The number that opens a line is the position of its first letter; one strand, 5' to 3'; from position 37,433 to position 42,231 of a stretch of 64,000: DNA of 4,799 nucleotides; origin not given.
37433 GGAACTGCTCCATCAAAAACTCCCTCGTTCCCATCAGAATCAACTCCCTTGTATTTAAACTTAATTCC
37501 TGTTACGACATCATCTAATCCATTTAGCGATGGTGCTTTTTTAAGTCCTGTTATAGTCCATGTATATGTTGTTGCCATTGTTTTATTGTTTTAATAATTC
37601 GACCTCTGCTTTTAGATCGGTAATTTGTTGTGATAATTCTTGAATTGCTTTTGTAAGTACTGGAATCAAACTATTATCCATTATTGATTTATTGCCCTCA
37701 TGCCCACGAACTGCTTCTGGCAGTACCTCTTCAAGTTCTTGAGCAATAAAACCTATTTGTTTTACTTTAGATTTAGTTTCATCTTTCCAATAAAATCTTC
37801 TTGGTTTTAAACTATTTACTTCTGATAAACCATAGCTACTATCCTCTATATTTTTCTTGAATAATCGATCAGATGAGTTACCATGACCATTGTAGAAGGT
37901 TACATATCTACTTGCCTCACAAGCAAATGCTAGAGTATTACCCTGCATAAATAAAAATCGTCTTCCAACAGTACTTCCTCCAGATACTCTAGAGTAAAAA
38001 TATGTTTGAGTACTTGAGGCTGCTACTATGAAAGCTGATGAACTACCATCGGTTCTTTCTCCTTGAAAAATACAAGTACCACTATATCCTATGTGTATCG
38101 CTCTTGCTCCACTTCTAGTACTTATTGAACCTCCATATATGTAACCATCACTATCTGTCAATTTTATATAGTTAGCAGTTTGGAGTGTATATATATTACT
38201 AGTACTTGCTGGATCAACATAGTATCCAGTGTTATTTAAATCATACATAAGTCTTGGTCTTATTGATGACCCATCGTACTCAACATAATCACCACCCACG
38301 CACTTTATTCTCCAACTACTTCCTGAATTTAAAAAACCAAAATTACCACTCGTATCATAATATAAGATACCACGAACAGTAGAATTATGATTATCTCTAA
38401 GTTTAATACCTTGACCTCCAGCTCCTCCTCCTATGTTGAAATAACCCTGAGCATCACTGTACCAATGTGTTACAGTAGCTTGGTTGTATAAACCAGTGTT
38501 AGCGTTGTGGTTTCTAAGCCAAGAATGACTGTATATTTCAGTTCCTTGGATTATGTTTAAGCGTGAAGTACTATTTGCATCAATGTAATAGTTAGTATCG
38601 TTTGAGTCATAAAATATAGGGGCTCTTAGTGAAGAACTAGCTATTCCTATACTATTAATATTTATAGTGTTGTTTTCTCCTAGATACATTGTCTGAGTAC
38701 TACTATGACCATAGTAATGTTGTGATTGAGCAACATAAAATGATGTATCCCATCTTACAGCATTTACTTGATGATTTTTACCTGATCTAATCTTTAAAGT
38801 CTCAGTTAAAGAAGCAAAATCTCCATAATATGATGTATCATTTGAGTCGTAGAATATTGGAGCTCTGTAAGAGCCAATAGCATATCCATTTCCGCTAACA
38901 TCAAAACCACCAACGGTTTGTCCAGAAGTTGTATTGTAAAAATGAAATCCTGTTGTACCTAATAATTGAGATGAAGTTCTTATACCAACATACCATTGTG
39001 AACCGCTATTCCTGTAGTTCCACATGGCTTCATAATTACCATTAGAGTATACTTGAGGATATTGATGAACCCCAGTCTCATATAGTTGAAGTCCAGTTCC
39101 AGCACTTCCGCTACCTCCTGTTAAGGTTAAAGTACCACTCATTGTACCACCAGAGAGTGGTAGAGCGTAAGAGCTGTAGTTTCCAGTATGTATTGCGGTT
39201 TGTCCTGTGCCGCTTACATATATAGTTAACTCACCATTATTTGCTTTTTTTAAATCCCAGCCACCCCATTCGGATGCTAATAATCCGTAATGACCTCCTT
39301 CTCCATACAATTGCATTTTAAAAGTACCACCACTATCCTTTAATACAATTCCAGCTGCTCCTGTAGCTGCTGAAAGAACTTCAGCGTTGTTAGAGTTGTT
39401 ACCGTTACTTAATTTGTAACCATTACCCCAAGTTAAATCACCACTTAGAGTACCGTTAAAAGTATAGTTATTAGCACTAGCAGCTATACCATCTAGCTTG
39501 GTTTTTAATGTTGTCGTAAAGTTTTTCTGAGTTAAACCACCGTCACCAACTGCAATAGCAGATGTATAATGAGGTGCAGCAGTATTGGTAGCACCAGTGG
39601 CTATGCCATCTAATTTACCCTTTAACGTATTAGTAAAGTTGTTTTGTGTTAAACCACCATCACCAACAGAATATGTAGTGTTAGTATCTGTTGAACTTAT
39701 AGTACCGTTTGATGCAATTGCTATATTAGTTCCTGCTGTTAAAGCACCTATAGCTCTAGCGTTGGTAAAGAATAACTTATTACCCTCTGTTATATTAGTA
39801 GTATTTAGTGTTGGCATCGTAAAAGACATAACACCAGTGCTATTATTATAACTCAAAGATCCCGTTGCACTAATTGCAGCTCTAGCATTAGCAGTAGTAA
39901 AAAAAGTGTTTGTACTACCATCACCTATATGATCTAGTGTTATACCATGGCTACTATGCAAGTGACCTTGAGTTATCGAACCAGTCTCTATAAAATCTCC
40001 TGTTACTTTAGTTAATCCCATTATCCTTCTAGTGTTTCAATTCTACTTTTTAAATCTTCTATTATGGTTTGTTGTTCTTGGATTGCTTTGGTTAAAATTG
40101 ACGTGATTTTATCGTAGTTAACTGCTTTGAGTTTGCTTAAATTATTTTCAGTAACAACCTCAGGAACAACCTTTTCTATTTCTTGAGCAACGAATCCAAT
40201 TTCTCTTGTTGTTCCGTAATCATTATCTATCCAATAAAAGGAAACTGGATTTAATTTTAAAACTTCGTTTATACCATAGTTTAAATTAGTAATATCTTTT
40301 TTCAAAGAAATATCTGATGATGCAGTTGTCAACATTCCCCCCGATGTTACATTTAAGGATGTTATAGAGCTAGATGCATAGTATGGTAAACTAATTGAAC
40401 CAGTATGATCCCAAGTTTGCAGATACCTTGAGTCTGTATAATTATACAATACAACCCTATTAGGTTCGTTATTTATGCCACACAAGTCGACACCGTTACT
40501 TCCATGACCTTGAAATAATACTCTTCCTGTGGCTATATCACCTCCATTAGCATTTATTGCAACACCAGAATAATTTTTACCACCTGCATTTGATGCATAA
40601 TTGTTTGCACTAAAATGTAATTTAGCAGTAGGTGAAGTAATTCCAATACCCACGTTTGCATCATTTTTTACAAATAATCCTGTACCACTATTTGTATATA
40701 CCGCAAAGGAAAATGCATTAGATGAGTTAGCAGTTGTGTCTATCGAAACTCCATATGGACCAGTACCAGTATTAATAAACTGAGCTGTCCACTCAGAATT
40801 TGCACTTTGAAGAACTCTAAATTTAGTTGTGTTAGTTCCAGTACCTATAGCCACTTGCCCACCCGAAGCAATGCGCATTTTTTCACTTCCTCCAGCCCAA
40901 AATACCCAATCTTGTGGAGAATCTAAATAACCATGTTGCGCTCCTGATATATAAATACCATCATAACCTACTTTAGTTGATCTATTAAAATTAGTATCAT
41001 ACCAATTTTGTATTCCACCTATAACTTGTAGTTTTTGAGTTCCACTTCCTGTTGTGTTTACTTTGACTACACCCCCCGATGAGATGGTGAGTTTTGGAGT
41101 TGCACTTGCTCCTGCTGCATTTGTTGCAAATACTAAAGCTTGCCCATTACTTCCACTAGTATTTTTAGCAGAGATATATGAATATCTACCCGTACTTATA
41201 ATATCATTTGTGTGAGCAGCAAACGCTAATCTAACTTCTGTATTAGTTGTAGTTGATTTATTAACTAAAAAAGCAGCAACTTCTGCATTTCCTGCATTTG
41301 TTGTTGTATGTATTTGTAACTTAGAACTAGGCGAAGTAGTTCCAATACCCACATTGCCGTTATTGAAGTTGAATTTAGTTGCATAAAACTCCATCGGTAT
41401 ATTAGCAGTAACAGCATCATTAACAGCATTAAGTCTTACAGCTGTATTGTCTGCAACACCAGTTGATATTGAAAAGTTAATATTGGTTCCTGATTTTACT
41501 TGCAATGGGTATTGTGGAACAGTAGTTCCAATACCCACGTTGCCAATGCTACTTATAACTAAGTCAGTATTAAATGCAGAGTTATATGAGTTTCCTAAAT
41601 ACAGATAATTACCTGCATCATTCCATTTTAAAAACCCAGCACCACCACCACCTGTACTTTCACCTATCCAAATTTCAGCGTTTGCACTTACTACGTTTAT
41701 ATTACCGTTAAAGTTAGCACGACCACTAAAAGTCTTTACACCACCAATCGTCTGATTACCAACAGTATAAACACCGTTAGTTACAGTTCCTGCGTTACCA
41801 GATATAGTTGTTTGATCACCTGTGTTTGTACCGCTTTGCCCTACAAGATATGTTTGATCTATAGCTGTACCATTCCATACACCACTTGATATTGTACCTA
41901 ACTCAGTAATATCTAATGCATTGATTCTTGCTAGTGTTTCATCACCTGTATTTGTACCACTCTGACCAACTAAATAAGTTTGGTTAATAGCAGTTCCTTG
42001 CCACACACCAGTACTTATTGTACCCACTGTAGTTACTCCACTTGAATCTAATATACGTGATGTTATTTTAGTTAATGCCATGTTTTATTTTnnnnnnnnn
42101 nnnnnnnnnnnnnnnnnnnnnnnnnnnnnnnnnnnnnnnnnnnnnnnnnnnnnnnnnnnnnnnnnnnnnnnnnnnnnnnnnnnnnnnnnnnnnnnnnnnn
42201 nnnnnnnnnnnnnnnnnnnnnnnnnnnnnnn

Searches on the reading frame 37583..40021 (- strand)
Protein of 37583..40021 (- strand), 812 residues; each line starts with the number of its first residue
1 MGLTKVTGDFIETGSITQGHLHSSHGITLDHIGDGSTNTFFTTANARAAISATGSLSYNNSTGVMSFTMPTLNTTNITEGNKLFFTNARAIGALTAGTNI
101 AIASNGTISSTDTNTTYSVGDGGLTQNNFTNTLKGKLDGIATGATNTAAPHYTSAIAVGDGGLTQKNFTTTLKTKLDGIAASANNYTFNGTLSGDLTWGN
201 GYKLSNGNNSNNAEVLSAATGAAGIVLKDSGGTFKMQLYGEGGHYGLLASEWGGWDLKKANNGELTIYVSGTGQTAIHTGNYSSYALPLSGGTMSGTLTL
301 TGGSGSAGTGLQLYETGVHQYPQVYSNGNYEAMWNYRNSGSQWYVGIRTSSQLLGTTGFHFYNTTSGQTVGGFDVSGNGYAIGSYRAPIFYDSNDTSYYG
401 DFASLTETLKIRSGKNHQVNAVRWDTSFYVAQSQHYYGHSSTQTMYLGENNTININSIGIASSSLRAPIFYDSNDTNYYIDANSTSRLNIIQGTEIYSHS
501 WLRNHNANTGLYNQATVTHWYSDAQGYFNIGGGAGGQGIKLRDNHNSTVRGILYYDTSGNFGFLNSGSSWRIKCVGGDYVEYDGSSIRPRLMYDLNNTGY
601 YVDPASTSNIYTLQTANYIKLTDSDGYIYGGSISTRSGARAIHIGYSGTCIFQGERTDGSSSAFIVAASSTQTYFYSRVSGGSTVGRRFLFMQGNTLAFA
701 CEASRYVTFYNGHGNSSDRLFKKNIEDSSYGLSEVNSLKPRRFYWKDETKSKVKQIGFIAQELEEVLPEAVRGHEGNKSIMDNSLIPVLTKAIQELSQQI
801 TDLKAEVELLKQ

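Call 69: search_protein_families(library=phrogs, proteins=[window:37583-40021:-], max_evalue=0.001)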
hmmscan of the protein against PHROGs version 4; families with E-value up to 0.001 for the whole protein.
window:37583-40021:- (812 aa): 15 families
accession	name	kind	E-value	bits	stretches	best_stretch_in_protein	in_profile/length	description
phrog_5668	-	tail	1.4e-25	90.3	1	443-812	1219-1563/1567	tail fiber protein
phrog_8215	-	tail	3.6e-18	66.3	1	716-806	908-995/1000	baseplate wedge initiator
phrog_9942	-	tail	1.5e-14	54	1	556-811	800-1045/1178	tail fiber protein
phrog_18186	-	tail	7.6e-14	52.3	1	715-806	485-573/582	baseplate wedge subunit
phrog_6921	-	tail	1.6e-13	51.3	1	695-812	606-736/738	tail fiber protein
phrog_5481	-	tail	8.7e-13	48.6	1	657-812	865-1025/1043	tail fiber protein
phrog_1980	-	tail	2.5e-12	47.8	1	543-812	267-435/449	tail fiber protein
phrog_10316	-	tail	1.1e-09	37.4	1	547-808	1269-1471/1471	tail fiber protein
phrog_1699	-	tail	1.9e-09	37.7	1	51-808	397-992/1000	long tail fiber protein distal subunit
phrog_14572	-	tail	6e-09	36.4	1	667-812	333-475/484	tail fiber protein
phrog_28992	-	unknown function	1.1e-08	35.7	1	716-811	248-340/343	-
phrog_7841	-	unknown function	2.9e-08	34.1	1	715-803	393-484/489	-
phrog_24456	-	tail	4.1e-07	29.5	1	103-146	388-431/972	tail fiber protein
phrog_38743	-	unknown function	3.8e-06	27.6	1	766-804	2-40/51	-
phrog_33119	-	tail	7.3e-05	22.5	1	715-807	546-634/643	long tail fiber protein distal subunit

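Call 70: search_protein_families(library=pfam, proteins=[window:37583-40021:-], max_evalue=0.001)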
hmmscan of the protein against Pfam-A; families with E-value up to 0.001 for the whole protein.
window:37583-40021:- (812 aa): 1 family
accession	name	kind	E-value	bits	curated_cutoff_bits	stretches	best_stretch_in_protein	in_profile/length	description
PF13884.11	Peptidase_S74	-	2.4e-15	57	22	1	717-772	1-58/58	Chaperone of endosialidase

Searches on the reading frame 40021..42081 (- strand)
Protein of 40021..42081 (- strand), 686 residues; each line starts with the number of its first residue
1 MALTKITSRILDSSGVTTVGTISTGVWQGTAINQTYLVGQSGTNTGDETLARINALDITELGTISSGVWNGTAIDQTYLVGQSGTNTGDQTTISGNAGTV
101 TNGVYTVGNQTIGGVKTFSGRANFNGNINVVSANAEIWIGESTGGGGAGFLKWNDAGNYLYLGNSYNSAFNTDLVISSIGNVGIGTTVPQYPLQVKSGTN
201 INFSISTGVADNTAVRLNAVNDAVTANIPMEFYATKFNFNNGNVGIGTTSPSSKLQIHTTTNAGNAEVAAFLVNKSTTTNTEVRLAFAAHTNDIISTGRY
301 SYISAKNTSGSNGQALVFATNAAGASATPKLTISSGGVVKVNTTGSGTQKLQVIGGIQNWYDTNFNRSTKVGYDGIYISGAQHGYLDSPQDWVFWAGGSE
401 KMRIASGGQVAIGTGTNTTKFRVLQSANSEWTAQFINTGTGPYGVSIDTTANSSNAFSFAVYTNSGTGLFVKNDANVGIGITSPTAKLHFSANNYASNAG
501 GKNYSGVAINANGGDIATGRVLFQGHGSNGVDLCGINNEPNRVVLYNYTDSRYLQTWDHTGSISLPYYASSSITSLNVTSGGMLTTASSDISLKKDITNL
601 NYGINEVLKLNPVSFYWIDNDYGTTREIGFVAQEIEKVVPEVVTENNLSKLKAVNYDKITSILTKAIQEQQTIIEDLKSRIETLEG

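Call 69: search_protein_families(library=phrogs, proteins=[window:40021-42081:-], max_evalue=0.001)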
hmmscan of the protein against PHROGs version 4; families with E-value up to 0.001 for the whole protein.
window:40021-42081:- (686 aa): 13 families
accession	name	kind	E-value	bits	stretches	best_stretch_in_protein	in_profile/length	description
phrog_9942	-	tail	3.9e-22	79.1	1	314-685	631-1045/1178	tail fiber protein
phrog_5668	-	tail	6.6e-21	74.8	1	106-685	1090-1562/1567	tail fiber protein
phrog_18345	-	tail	2.7e-20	73.3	3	241-516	346-628/956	tail fiber protein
phrog_8215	-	tail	1.9e-19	70.6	1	586-682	906-997/1000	baseplate wedge initiator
phrog_8745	-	tail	1.1e-15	57.1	1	448-685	1556-1797/1803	tail fiber protein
phrog_19966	-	tail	3.1e-10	40.3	1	589-680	633-723/724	long tail fiber protein distal subunit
phrog_14572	-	tail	3.8e-10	40.4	1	452-684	283-473/484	tail fiber protein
phrog_28992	-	unknown function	8.4e-09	36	1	585-684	245-339/343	-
phrog_1699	-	tail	1.5e-08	34.6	1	67-684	453-994/1000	long tail fiber protein distal subunit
phrog_33119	-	tail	1.9e-08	34.3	1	560-685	520-638/643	long tail fiber protein distal subunit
phrog_6121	-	head and packaging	1.4e-06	29.1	1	576-660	311-388/392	virion structural protein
phrog_5481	-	tail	1.1e-05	25.2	1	266-685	615-1024/1043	tail fiber protein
phrog_5667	-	tail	2.9e-05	23.9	1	589-681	691-786/786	long tail fiber protein distal subunit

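Call 70: search_protein_families(library=pfam, proteins=[window:40021-42081:-], max_evalue=0.001)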
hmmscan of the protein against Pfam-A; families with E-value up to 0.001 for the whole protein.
window:40021-42081:- (686 aa): 1 family
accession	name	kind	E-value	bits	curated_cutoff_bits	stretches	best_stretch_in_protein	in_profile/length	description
PF13884.11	Peptidase_S74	-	5.2e-14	52.7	22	1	589-643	1-57/58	Chaperone of endosialidase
